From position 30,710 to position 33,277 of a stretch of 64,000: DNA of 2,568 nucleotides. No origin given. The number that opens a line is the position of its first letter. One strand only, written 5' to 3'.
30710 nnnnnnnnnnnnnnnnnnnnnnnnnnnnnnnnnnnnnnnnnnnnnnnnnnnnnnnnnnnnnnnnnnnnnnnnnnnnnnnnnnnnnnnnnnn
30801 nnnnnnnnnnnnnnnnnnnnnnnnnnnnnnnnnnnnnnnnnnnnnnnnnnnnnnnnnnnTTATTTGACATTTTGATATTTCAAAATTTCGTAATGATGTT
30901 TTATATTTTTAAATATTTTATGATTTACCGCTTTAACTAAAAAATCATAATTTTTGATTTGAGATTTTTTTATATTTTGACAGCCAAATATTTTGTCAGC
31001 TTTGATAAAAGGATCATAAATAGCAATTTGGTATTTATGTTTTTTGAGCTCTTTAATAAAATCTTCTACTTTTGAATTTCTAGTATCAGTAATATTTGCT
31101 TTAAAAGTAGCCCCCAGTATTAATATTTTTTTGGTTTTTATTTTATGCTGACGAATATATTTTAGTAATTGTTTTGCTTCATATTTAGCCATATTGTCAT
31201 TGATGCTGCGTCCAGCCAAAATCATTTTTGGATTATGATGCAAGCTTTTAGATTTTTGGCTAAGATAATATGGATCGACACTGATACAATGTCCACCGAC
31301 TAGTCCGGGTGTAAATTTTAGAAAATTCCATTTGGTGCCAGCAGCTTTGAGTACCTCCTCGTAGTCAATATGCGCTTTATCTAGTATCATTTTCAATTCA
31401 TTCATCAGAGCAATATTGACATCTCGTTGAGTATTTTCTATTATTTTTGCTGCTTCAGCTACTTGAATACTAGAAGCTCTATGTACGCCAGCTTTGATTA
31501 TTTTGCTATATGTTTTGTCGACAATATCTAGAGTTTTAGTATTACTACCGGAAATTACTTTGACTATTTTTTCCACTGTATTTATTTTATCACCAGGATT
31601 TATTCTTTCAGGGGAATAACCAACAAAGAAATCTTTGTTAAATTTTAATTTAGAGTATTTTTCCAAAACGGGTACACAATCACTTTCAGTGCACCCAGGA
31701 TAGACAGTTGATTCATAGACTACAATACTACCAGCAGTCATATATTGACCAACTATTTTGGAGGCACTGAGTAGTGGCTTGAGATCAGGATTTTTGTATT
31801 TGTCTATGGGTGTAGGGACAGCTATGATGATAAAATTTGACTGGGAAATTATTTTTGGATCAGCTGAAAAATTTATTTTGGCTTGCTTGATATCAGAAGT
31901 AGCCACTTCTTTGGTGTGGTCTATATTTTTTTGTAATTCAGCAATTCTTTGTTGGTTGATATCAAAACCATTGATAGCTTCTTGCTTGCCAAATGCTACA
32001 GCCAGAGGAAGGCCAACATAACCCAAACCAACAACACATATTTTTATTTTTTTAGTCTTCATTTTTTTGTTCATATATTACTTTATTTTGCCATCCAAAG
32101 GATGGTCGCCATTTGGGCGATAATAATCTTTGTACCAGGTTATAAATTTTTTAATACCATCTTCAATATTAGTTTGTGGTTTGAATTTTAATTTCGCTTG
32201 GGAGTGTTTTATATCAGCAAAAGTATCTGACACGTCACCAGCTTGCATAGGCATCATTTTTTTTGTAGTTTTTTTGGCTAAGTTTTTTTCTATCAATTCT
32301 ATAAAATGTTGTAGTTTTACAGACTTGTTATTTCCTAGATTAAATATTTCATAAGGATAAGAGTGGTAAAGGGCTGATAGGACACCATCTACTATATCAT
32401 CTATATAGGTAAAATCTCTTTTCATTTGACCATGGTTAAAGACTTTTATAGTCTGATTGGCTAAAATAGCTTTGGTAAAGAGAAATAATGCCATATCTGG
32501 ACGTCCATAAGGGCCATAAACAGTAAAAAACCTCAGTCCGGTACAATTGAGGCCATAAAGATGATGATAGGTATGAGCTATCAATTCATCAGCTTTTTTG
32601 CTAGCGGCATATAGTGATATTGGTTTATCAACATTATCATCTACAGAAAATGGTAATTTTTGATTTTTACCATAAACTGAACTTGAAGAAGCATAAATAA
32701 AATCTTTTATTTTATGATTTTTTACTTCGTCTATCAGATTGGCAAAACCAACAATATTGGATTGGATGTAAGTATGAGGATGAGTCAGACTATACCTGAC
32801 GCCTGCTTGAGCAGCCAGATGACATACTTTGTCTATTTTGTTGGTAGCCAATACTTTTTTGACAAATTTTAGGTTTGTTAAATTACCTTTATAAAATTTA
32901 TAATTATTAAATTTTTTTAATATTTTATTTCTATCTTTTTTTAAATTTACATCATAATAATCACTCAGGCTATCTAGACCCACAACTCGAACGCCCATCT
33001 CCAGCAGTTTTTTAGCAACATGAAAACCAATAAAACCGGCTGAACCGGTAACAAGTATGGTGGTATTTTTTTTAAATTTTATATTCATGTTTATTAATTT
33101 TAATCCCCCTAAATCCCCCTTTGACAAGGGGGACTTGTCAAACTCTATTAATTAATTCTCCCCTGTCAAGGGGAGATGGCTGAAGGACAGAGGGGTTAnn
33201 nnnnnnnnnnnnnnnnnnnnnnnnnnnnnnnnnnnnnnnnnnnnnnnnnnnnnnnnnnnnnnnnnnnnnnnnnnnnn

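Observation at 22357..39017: Six SAM methyltransferases and two AsnB-like amidotransferases in one glycan locus: predicted heavily methylated, amidated uronic-acid glycan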

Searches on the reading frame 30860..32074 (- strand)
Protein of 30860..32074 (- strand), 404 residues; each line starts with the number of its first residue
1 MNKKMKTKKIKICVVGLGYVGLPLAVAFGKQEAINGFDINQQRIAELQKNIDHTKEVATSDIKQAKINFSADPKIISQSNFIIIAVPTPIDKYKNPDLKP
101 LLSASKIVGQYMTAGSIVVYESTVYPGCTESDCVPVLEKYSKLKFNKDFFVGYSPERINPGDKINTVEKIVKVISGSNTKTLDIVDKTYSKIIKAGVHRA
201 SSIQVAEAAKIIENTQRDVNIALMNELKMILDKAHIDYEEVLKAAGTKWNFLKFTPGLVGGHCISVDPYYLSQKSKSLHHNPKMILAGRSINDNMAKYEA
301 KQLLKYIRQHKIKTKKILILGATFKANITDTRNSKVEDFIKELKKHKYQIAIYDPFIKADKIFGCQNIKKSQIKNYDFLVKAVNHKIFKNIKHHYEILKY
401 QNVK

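Call 5: search_protein_families(library=pfam, proteins=[window:30860-32074:-], max_evalue=0.01)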
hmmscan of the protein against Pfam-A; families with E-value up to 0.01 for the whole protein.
window:30860-32074:- (404 aa): 4 families
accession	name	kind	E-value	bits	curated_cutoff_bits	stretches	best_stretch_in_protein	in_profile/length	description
PF03721.20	UDPG_MGDP_dh_N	-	2.5e-33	115.7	27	1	11-182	2-180/187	UDP-glucose/GDP-mannose dehydrogenase family, NAD binding domain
PF00984.24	UDPG_MGDP_dh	-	6.2e-24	84.4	25.4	1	205-293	2-93/94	UDP-glucose/GDP-mannose dehydrogenase family, central domain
PF03720.21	UDPG_MGDP_dh_C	-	1.9e-16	60.8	30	1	318-392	1-81/103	UDP-glucose/GDP-mannose dehydrogenase family, UDP binding domain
PF01210.29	NAD_Gly3P_dh_N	-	0.0049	17.3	23.1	0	11-90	1-81/158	NAD-dependent glycerol-3-phosphate dehydrogenase N-terminus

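Call 13: search_protein_families(library=ncbifam, proteins=[window:30860-32074:-], max_evalue=0.00001)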
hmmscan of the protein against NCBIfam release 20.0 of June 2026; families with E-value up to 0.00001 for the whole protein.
window:30860-32074:- (404 aa): 7 families
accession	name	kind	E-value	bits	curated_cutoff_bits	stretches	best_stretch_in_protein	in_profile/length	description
NF011729.0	PRK15182.1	equivalog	1.2e-131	439.4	592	1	9-391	6-394/425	Vi polysaccharide biosynthesis UDP-N-acetylglucosamine C-6 dehydrogenase TviB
TIGR03026.1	NDP-sugDHase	subfamily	5.2e-110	368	189.8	1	11-394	2-397/413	nucleotide sugar dehydrogenase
NF040825.1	UDPMaNacDH_Arch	equivalog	4.8e-60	203.6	750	1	10-393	1-382/418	UDP-N-acetyl-D-mannosamine dehydrogenase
NF008286.0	PRK11064.1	equivalog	1.9e-53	181.5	459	1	11-394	5-405/420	UDP-N-acetyl-D-mannosamine dehydrogenase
NF041297.1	UDPGDh_AglM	equivalog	1.6e-33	116.3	670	1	11-358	2-360/429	UDP-glucose 6-dehydrogenase AglM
NF047673.2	TeichurnBiosyTuaD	equivalog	1.2e-27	97.2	700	1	11-366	3-364/439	UDP-glucose 6-dehydrogenase TuaD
NF011631.0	PRK15057.1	equivalog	2.9e-07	30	757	1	10-366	1-348/388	UDP-glucose 6-dehydrogenase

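Call 33: search_solved_structures(query=window:30860-32074:-, max_evalue=1e-10)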
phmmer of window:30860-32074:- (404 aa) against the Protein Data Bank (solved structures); distinct sequences matched with E-value up to 1e-10: 12.
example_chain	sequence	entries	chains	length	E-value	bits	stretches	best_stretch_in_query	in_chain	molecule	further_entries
4r16_A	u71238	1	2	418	1.2e-50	176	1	11-392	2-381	418aa long hypothetical UDP-N-acetyl-D-mannosaminuronic acid dehydrogenase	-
3ojl_A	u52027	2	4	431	2.7e-48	168.3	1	11-401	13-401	Cap5O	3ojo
3g79_A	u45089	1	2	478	9.9e-34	120.3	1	11-393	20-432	NDP-N-acetyl-D-galactosaminuronic acid dehydrogenase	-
4xr9_A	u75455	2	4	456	1.6e-30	109.8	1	9-359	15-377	CalS8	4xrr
2y0e_A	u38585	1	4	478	3.3e-20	75.8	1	11-358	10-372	UDP-GLUCOSE DEHYDROGENASE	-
2y0c_A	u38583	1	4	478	4.9e-19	72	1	12-358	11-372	UDP-GLUCOSE DEHYDROGENASE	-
2y0d_A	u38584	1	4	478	4.9e-19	72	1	12-358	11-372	UDP-GLUCOSE DEHYDROGENASE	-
2o3j_A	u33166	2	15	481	2.2e-18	69.8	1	8-362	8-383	UDP-glucose 6-dehydrogenase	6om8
1mfz_A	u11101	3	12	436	3.7e-18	69.1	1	11-367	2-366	GDP-mannose 6-dehydrogenase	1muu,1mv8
3gg2_A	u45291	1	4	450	1.7e-17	66.9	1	10-357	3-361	Sugar dehydrogenase, UDP-glucose/GDP-mannose dehydrogenase family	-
3vtf_A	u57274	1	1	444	8.9e-17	64.5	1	11-358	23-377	UDP-glucose 6-dehydrogenase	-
4a7p_A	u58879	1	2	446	1.9e-14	56.9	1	10-355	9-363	UDP-GLUCOSE DEHYDROGENASE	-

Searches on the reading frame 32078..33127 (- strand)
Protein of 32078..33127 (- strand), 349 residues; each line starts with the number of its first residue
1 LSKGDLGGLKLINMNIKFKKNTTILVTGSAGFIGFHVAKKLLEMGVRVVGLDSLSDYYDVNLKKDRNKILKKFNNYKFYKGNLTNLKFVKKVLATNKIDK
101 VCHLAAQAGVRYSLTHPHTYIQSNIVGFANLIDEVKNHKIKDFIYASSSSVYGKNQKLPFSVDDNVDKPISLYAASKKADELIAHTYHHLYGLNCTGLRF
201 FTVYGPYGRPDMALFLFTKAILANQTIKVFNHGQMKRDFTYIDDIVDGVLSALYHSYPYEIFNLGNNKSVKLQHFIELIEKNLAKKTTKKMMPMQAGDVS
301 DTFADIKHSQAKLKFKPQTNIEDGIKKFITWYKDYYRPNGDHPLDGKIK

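Call 5: search_protein_families(library=pfam, proteins=[window:32078-33127:-], max_evalue=0.01)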
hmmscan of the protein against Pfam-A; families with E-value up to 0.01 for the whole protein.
window:32078-33127:- (349 aa): 10 families
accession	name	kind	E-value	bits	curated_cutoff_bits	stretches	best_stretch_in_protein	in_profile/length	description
PF01370.27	Epimerase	-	9.8e-58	195.8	20.9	1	24-265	1-240/240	NAD dependent epimerase/dehydratase family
PF16363.11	GDP_Man_Dehyd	-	5.6e-55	187.6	27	1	25-327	1-331/332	GDP-mannose 4,6 dehydratase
PF02719.21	Polysacc_synt_2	-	4.3e-18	66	20.2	1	24-288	1-252/293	Polysaccharide biosynthesis protein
PF01073.25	3Beta_HSD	-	1.4e-17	64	22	1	25-248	1-224/280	3-beta hydroxysteroid dehydrogenase/isomerase family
PF04321.23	RmlD_sub_bind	-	2.2e-15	56.9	27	1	23-300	2-247/287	RmlD substrate binding domain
PF07993.18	NAD_binding_4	-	3e-06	27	20.1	1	26-205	1-209/258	Male sterility protein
PF00106.31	adh_short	-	1.2e-05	25.3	26.6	1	23-136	2-120/195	short chain dehydrogenase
PF13460.12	NAD_binding_10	-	0.00013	22.3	27.2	1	28-186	1-134/184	NAD(P)H-binding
PF08659.16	KR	-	0.00027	21.3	22.6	1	23-157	2-146/180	KR domain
PF05368.20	NmrA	-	0.002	18.2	27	1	21-148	2-107/298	NmrA-like family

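Call 13: search_protein_families(library=ncbifam, proteins=[window:32078-33127:-], max_evalue=0.00001)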
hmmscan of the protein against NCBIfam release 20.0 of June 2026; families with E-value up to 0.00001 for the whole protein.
window:32078-33127:- (349 aa): 27 families (the best 25 are shown)
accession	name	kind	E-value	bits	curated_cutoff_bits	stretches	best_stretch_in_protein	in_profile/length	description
TIGR01179.1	galE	equivalog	1.5e-50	171.9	262.3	1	24-334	2-327/332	UDP-glucose 4-epimerase GalE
TIGR01181.1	dTDP_gluc_dehyt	equivalog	2e-46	158.6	365.1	1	24-334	2-313/321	dTDP-glucose 4,6-dehydratase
NF011728.1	PRK15181.1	equivalog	6.4e-39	133.9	760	1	24-335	18-340/348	Vi polysaccharide biosynthesis UDP-N-acetylglucosaminuronic acid C-4 epimerase TviC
TIGR04180.1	EDH_00030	hypoth_equivalog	1.6e-37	129.2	475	1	24-318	1-295/297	NAD-dependent 4,6-dehydratase LegB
TIGR02197.1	heptose_epim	equivalog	1.3e-36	126.4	274.6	1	24-333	1-314/316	ADP-glyceromanno-heptose 6-epimerase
NF007956.0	PRK10675.1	subfamily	2.8e-30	105.6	394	1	23-207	2-184/338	UDP-glucose 4-epimerase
NF007490.0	PRK10084.1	subfamily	1.4e-26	93.3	649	1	24-334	3-336/361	dTDP-glucose 4,6-dehydratase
TIGR02622.1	CDP_4_6_dhtase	equivalog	4.2e-24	85.3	278.45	1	20-191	3-172/352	CDP-glucose 4,6-dehydratase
NF007582.0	PRK10217.1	equivalog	1.4e-22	80.3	698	1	23-332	3-331/355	dTDP-glucose 4,6-dehydratase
NF042423.1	oxyalk_red_Shew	equivalog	6.1e-17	61.7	580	1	20-208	7-179/331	2-alkyl-3-oxoalkanoate reductase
NF008872.0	PRK11908.1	equivalog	7e-17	61.5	294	1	23-334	3-337/349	bifunctional UDP-4-keto-pentose/UDP-xylose synthase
NF047922.1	GDPFucSynFcl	equivalog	1.1e-15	57.8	500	1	82-334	38-303/308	GDP-L-fucose synthase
TIGR01472.1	gmd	equivalog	2.3e-15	56.6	415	1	24-282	3-267/342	GDP-mannose 4,6-dehydratase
NF008360.0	PRK11150.1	equivalog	6.7e-15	55.1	452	1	24-331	2-305/310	ADP-glyceromanno-heptose 6-epimerase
NF042422.1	oxyalk_red_OleD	equivalog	1.4e-14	54.2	580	1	23-256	2-218/329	2-alkyl-3-oxoalkanoate reductase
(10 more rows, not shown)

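Call 34: search_solved_structures(query=window:32078-33127:-, max_evalue=1e-20)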
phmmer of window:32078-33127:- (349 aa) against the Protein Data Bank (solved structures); distinct sequences matched with E-value up to 1e-20: 53.
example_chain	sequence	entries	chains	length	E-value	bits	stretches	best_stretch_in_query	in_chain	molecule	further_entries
5u4q_A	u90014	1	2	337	6.7e-110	371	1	24-253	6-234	dTDP-glucose 4,6-dehydratase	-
6zl6_A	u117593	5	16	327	1.2e-48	169.6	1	24-339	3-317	Epimerase domain-containing protein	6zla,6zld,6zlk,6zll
6zlj_A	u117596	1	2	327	4.3e-48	167.8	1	24-339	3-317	Epimerase domain-containing protein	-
3ru7_A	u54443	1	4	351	1.8e-45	159.1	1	22-339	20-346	WbgU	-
3ru9_A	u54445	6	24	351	4.1e-45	158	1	22-335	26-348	WbgU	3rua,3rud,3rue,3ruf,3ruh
3lu1_A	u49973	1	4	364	4.5e-45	157.8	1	22-335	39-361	WbgU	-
3ruc_A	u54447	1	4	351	5.4e-45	157.6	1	22-335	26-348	WbgU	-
4zrm_A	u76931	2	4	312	7.1e-43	150.6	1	23-333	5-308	UDP-glucose 4-epimerase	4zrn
1sb8_A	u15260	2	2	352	6.9e-41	144.1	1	24-333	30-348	wbpP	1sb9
10ke_A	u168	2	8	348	6.7e-40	140.8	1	25-337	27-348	Capsular polysaccharide biosynthesis protein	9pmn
6dnt_A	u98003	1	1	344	8.9e-37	130.5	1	20-332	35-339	NAD-dependent epimerase/dehydratase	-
6kv9_A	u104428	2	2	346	2.1e-35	126.1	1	23-333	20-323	MoeE5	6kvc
7ys8_A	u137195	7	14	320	1.1e-34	123.7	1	24-337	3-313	UDP-glucose 4-epimerase | UDP-glucose 4-epimerase along with EC 5.1.3.2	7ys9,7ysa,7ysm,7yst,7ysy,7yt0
8rdg_A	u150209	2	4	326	4.6e-31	111.8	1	24-284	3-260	SDR family NAD(P)-dependent oxidoreductase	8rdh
6bwl_A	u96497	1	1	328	1e-30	110.7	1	24-334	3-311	Pal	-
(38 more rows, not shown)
